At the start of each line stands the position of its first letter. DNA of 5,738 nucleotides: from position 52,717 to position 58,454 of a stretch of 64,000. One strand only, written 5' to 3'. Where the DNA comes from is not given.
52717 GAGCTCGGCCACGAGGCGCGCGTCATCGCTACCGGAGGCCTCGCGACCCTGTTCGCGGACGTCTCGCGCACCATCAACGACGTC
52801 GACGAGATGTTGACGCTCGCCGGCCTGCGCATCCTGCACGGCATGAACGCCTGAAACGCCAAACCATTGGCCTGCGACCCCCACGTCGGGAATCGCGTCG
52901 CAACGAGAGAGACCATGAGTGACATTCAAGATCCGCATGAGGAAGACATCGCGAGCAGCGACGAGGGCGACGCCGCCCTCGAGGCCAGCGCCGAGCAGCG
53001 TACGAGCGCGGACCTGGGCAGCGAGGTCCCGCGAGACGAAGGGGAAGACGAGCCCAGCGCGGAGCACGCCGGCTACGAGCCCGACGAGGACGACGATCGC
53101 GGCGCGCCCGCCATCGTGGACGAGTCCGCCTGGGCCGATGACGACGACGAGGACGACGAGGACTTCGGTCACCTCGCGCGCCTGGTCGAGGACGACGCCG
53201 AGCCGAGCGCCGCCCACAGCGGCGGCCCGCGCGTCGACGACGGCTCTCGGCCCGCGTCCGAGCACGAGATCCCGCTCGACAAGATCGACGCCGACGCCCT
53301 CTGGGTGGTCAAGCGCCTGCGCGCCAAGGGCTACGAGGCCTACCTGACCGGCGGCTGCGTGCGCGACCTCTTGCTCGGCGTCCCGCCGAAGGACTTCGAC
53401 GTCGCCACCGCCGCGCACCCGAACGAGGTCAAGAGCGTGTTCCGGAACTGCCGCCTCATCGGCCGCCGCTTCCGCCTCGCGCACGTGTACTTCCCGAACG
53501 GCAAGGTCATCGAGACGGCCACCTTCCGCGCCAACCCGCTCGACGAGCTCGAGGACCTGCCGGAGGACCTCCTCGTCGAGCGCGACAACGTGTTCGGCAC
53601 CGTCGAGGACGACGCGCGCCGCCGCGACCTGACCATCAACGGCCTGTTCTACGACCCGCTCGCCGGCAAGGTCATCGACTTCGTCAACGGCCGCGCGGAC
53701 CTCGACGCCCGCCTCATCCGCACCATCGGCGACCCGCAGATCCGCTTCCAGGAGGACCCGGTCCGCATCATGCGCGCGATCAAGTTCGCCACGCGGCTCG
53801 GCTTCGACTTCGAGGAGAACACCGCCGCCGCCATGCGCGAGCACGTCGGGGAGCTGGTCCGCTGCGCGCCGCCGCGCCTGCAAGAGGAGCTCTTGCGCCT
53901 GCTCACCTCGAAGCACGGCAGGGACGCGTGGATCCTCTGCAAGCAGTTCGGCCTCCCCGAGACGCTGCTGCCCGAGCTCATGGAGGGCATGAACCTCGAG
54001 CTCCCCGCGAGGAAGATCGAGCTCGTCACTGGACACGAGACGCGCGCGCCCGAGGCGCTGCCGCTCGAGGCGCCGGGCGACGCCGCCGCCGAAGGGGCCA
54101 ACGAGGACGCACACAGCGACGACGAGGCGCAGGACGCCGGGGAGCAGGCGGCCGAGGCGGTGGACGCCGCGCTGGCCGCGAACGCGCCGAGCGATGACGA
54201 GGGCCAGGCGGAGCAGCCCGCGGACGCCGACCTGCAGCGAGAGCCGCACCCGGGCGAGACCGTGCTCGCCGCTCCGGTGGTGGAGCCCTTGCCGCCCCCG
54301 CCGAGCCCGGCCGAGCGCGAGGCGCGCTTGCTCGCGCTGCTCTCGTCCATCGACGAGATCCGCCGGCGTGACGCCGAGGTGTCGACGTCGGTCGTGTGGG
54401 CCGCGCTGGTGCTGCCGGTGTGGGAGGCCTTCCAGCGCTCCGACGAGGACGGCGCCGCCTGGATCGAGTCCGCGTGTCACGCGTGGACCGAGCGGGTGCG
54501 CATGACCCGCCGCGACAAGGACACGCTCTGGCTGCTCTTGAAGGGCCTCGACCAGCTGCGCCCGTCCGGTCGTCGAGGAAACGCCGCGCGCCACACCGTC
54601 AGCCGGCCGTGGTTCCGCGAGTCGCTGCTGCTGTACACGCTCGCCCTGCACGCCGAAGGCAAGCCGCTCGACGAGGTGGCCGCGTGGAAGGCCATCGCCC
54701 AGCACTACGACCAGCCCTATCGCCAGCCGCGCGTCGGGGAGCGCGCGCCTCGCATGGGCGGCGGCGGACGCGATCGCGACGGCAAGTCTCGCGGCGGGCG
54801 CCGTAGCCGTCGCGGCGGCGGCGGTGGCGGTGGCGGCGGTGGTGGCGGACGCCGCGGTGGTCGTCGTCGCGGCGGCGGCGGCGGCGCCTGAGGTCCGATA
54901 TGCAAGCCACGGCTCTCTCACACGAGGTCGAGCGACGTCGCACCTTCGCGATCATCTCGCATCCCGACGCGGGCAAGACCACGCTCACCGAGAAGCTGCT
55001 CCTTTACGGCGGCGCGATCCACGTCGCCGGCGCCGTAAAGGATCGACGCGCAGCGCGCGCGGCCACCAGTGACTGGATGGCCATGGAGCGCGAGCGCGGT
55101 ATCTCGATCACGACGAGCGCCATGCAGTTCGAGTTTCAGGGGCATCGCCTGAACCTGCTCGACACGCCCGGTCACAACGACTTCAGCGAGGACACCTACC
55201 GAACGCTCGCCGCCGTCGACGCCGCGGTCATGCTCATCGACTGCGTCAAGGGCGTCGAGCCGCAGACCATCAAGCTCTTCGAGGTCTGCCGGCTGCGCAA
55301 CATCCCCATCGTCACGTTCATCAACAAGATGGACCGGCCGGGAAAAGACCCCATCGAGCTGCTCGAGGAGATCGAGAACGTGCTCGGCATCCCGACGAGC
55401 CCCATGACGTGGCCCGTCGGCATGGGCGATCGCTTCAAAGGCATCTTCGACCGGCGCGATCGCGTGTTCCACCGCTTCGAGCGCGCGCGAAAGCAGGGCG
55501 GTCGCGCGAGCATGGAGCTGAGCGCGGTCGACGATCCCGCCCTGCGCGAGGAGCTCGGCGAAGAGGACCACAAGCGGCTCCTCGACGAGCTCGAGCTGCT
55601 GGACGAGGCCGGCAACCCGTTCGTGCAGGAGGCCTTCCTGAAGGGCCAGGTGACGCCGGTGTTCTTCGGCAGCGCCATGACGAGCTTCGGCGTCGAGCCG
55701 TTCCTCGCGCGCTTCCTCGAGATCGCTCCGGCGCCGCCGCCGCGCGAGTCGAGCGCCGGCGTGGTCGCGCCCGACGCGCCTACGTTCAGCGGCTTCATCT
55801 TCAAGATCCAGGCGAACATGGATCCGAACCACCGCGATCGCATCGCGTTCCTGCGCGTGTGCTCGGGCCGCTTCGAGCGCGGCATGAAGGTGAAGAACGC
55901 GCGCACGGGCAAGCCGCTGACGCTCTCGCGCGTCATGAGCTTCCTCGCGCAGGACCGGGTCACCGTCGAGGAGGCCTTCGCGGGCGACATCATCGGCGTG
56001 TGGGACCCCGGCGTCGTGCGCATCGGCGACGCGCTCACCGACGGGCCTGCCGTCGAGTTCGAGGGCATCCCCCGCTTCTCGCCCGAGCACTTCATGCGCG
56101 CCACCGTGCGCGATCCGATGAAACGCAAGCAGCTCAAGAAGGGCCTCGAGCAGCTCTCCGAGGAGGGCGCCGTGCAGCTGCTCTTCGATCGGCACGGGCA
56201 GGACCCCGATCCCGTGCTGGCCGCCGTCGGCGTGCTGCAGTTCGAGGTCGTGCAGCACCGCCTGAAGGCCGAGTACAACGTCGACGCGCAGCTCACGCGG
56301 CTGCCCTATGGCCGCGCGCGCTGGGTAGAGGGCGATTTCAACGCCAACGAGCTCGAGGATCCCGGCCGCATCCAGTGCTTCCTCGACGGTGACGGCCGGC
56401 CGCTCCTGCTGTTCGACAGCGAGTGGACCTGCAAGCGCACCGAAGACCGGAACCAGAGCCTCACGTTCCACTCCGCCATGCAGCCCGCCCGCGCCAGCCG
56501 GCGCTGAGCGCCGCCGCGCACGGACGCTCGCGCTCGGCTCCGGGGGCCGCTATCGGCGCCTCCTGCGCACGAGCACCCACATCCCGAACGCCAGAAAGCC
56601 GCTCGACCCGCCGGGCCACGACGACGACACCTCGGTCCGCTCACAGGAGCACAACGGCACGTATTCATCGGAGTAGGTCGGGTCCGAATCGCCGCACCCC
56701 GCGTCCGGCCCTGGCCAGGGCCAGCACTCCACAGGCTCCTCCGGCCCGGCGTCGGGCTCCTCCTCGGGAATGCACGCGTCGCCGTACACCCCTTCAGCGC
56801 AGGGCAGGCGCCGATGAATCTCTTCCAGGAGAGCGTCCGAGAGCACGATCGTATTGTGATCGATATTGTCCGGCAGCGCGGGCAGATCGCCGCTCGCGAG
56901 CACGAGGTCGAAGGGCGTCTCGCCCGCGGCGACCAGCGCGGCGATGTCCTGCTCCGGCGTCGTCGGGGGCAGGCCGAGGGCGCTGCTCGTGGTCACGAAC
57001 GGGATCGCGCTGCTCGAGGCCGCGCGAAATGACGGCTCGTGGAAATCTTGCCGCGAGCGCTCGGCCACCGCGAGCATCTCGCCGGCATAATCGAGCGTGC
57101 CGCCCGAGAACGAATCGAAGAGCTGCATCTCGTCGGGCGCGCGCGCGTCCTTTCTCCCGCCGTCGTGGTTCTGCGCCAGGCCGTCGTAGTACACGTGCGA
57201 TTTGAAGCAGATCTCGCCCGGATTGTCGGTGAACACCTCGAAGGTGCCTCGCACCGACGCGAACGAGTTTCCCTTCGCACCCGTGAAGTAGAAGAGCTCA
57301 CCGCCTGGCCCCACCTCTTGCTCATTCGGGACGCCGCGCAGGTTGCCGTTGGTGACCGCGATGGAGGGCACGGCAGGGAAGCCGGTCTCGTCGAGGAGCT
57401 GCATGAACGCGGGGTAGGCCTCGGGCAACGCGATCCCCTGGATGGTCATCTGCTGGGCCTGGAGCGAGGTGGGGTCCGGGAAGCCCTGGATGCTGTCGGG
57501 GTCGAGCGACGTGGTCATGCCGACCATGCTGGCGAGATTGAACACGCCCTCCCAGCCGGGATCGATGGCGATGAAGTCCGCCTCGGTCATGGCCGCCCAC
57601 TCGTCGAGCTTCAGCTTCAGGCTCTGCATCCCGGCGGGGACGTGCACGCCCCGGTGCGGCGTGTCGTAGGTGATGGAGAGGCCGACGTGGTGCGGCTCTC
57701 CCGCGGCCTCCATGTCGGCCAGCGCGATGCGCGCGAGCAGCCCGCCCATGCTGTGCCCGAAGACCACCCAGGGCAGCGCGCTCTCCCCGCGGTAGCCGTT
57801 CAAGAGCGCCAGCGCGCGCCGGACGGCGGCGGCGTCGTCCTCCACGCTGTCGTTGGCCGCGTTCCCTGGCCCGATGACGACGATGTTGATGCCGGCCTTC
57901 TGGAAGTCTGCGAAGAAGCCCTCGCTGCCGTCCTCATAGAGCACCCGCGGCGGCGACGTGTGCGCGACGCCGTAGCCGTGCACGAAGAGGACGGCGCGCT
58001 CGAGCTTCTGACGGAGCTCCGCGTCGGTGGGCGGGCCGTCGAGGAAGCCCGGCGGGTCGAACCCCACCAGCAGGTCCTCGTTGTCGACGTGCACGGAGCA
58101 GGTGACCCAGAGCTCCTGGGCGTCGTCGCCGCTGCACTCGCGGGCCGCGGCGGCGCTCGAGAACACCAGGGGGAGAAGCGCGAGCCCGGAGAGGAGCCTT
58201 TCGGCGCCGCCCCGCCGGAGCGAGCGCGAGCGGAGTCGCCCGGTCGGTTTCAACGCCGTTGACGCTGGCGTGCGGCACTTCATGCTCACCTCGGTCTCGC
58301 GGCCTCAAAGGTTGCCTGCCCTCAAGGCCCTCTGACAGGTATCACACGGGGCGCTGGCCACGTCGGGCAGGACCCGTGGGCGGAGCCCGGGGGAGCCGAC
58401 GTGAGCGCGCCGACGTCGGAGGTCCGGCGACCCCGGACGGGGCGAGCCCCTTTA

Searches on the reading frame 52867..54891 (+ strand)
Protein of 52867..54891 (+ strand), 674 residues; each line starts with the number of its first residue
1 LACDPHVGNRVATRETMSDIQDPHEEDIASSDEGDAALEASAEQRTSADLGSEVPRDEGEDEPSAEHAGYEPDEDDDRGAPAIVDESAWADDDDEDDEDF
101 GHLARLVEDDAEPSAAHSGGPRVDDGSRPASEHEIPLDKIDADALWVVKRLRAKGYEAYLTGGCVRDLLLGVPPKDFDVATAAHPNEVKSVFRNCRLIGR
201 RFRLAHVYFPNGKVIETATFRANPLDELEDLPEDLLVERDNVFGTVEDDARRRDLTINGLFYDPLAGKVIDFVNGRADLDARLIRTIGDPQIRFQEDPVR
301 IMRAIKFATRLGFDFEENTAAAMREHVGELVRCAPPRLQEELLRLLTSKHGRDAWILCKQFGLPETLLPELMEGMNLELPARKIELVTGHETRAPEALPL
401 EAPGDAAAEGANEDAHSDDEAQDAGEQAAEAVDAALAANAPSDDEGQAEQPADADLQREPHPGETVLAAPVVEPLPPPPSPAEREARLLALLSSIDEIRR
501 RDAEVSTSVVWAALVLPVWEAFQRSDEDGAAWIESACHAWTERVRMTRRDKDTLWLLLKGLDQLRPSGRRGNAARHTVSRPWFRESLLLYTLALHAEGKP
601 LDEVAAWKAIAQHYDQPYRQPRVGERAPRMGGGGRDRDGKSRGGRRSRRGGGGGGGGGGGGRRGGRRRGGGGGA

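Call 44: search_protein_families(library=pfam, proteins=[window:52867-54891:+], max_evalue=0.001)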
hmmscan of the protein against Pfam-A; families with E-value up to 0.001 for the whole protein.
window:52867-54891:+ (674 aa): 2 families
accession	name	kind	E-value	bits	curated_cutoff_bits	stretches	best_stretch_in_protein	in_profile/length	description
PF01743.26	PolyA_pol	-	6.8e-33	114.1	23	1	158-285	1-126/126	Poly A polymerase head domain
PF12627.12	PolyA_pol_RNAbd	-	9.1e-14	51.4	22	1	312-372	1-61/64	Probable RNA and SrmB- binding site of polymerase A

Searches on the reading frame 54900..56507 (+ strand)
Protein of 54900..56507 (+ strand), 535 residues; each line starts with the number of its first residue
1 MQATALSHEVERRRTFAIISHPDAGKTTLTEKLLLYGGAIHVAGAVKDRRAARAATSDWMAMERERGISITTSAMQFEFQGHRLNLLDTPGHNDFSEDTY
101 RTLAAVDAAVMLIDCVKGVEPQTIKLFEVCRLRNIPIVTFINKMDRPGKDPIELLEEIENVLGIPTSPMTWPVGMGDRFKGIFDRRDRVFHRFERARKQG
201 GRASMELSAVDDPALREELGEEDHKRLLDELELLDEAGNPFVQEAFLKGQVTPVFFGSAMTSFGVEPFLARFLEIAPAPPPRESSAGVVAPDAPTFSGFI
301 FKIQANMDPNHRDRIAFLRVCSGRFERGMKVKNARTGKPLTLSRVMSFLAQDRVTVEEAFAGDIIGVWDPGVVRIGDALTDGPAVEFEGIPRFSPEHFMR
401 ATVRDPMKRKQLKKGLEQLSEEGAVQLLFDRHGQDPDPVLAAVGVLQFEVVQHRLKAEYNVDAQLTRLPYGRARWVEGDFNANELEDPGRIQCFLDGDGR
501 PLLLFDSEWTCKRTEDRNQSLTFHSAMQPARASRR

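Call 44: search_protein_families(library=pfam, proteins=[window:54900-56507:+], max_evalue=0.001)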
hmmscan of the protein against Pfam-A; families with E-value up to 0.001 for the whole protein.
window:54900-56507:+ (535 aa): 6 families
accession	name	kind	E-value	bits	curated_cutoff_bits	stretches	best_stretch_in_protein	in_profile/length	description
PF00009.33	GTP_EFTU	-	7.9e-55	185.8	26.5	1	12-277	2-187/188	Elongation factor Tu GTP binding domain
PF16658.11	RF3_C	-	5.6e-44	149.6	40.1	1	387-514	1-131/132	Class II release factor RF3, C-terminal domain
PF22042.2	EF-G_D2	-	1.7e-25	89.4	27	1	296-381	2-83/84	Elongation factor G domain 2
PF03144.31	GTP_EFTU_D2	-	1.5e-09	38.6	30.3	1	314-380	2-73/73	Elongation factor Tu domain 2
PF01926.29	MMR_HSR1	-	3.2e-06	27.7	21.9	1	16-143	2-113/113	50S ribosome-binding GTPase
PF14492.12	EFG_III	-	0.00029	21.3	27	1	405-466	14-74/75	Elongation Factor G, domain III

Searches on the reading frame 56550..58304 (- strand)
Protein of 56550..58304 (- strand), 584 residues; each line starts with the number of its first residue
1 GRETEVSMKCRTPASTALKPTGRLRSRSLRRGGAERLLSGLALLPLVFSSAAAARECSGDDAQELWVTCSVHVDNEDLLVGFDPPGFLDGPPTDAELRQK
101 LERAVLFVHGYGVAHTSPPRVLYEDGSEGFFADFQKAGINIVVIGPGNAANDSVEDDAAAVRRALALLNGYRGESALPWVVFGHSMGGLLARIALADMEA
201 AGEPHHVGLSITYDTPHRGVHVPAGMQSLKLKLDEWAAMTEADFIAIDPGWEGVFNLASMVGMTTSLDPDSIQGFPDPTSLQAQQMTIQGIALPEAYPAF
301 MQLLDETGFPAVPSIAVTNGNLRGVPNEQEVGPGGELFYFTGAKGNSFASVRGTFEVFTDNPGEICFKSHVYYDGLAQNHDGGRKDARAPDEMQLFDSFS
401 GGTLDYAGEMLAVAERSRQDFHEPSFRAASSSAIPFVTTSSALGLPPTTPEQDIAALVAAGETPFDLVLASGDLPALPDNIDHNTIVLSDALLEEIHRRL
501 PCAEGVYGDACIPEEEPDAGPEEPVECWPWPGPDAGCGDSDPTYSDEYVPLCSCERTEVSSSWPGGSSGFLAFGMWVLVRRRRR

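Call 44: search_protein_families(library=pfam, proteins=[window:56550-58304:-], max_evalue=0.001)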
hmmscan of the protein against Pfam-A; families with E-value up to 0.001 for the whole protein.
window:56550-58304:- (584 aa): 2 families
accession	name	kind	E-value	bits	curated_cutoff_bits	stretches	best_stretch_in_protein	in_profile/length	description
PF07819.20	PGAP1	-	2.1e-05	24.8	24.3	1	180-226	94-138/233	PGAP1-like alpha/beta domain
PF12697.13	Abhydrolase_6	-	0.00011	23.4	26.3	1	105-251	1-140/217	Alpha/beta hydrolase family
